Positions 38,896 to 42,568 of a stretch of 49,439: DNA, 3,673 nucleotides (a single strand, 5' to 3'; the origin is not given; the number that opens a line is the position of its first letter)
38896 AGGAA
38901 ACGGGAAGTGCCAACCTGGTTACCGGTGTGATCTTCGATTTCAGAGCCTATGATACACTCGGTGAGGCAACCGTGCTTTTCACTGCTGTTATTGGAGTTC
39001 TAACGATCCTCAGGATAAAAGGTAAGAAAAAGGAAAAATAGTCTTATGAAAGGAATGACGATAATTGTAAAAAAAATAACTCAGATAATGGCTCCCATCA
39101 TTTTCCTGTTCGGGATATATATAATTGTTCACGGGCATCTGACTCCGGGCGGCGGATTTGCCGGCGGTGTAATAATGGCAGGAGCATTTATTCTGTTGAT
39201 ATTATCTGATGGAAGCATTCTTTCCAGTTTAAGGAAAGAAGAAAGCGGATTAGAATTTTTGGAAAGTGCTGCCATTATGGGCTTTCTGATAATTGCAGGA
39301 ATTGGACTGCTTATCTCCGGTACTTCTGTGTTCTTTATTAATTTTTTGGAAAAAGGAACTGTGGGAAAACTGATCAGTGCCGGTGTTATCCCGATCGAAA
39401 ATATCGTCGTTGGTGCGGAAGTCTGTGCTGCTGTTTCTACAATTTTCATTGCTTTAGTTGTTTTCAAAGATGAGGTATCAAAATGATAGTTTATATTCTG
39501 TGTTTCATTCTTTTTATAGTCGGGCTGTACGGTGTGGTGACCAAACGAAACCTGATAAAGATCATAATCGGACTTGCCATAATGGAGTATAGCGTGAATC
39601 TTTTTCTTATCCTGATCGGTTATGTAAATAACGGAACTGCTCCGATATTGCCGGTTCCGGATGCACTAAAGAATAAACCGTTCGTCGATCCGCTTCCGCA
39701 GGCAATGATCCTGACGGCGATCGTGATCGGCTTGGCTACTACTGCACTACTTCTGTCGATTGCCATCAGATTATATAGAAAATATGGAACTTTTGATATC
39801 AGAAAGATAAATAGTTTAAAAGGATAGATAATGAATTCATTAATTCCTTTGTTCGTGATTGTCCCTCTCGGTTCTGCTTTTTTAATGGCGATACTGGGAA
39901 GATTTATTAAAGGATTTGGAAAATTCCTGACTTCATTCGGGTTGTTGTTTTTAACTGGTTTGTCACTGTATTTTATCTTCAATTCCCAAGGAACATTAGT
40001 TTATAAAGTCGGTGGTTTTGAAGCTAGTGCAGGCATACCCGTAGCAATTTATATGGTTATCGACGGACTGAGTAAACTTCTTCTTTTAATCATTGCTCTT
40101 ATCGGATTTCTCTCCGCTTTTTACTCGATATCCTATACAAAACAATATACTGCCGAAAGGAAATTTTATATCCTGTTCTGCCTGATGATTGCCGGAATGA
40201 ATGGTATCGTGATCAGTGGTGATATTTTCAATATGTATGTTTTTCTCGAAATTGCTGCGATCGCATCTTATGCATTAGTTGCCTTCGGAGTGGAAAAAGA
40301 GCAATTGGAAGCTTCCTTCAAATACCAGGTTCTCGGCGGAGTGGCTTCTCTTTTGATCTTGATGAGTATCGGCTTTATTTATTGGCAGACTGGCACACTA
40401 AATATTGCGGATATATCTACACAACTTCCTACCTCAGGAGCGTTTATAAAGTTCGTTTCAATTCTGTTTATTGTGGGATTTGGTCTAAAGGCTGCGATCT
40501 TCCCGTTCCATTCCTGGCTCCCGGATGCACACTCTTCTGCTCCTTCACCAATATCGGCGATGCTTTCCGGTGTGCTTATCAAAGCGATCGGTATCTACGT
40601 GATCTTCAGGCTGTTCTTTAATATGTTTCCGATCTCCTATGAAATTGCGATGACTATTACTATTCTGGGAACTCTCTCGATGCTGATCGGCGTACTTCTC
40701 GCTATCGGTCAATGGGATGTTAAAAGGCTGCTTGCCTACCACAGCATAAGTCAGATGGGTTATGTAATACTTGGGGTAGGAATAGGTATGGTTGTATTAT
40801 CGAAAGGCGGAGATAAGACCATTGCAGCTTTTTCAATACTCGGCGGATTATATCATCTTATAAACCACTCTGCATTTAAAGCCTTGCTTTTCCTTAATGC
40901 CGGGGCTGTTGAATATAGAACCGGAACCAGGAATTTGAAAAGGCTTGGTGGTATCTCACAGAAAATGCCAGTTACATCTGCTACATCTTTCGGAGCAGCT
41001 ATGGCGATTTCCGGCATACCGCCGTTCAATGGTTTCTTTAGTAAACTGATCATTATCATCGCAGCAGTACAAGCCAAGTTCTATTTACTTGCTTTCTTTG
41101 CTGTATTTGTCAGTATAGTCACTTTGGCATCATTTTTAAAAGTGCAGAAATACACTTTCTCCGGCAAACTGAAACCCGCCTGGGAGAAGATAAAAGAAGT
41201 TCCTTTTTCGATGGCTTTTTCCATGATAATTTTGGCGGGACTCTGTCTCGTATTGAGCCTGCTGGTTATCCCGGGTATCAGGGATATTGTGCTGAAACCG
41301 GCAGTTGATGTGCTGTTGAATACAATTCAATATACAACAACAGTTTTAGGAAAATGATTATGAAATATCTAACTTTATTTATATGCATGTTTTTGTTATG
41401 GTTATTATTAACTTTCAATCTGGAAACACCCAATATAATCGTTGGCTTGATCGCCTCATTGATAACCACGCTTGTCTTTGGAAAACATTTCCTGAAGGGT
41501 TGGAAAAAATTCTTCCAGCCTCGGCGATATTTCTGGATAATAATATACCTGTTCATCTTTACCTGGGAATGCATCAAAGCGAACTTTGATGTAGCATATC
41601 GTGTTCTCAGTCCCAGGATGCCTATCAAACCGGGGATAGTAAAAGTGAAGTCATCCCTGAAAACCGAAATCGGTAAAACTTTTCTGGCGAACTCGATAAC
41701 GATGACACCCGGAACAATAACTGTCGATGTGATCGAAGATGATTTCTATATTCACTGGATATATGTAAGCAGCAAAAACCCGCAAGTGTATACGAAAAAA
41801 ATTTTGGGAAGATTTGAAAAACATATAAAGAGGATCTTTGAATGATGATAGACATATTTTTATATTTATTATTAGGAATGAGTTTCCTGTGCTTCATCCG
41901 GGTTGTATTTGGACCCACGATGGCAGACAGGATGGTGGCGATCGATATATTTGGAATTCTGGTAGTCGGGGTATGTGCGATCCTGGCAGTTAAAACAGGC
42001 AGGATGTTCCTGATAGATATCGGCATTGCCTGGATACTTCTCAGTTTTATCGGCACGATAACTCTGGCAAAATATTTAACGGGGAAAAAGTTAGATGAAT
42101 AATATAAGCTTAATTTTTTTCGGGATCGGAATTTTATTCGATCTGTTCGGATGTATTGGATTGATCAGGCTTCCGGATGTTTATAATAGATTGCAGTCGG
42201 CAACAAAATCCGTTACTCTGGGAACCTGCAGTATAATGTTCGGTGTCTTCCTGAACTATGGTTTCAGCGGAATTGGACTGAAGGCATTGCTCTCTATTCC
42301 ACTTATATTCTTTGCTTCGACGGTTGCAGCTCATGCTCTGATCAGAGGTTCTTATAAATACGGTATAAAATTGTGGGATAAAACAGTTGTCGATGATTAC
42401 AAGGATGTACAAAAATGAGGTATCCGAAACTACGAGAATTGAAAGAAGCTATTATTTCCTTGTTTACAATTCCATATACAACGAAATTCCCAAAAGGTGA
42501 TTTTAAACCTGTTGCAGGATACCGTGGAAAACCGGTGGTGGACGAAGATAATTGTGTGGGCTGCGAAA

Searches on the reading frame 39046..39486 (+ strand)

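Call 35: search_protein_families(library=pfam, proteins=[window:39046-39486:+], max_evalue=0.1)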
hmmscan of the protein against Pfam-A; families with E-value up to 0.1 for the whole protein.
window:39046-39486:+ (146 aa): 2 families
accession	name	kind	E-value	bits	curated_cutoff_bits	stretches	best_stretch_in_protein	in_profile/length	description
PF04039.18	MnhB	-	2.9e-23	82.9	22.5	1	7-131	1-126/127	Domain related to MnhB subunit of Na+/H+ antiporter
PF24680.1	SH3_Hsr9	-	0.024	14.9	27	1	92-129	20-57/116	Hsr-9 Tudor domain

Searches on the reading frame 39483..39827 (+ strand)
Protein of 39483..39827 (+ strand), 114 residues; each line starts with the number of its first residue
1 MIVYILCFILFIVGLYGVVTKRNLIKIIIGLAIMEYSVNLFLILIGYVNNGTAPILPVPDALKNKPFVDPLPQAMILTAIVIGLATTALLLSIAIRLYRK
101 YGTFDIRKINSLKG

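Call 35: search_protein_families(library=pfam, proteins=[window:39483-39827:+], max_evalue=0.1)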
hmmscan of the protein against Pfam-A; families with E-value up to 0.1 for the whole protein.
window:39483-39827:+ (114 aa): 3 families
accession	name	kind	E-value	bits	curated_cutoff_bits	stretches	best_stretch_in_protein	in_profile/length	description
PF00420.29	Oxidored_q2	-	8.7e-32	109.2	26.1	1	3-114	2-95/95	NADH-ubiquinone/plastoquinone oxidoreductase chain 4L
PF08114.16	PMP1_2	-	0.026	14.7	22.3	1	71-101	6-33/43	ATPase proteolipid family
PF12606.13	RELT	-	0.1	12.2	25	0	2-19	2-19/42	Tumour necrosis factor receptor superfamily member 19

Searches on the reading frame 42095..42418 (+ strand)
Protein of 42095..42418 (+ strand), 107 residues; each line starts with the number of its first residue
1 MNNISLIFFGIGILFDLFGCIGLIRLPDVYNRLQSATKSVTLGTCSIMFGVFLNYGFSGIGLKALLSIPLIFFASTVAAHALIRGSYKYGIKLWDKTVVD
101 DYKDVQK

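Call 35: search_protein_families(library=pfam, proteins=[window:42095-42418:+], max_evalue=0.1)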
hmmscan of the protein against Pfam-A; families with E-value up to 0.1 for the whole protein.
window:42095-42418:+ (107 aa): 1 family
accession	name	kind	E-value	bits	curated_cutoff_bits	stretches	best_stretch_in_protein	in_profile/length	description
PF03334.19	PhaG_MnhG_YufB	-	2.1e-20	73.2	23.4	1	8-87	1-80/80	Na+/H+ antiporter subunit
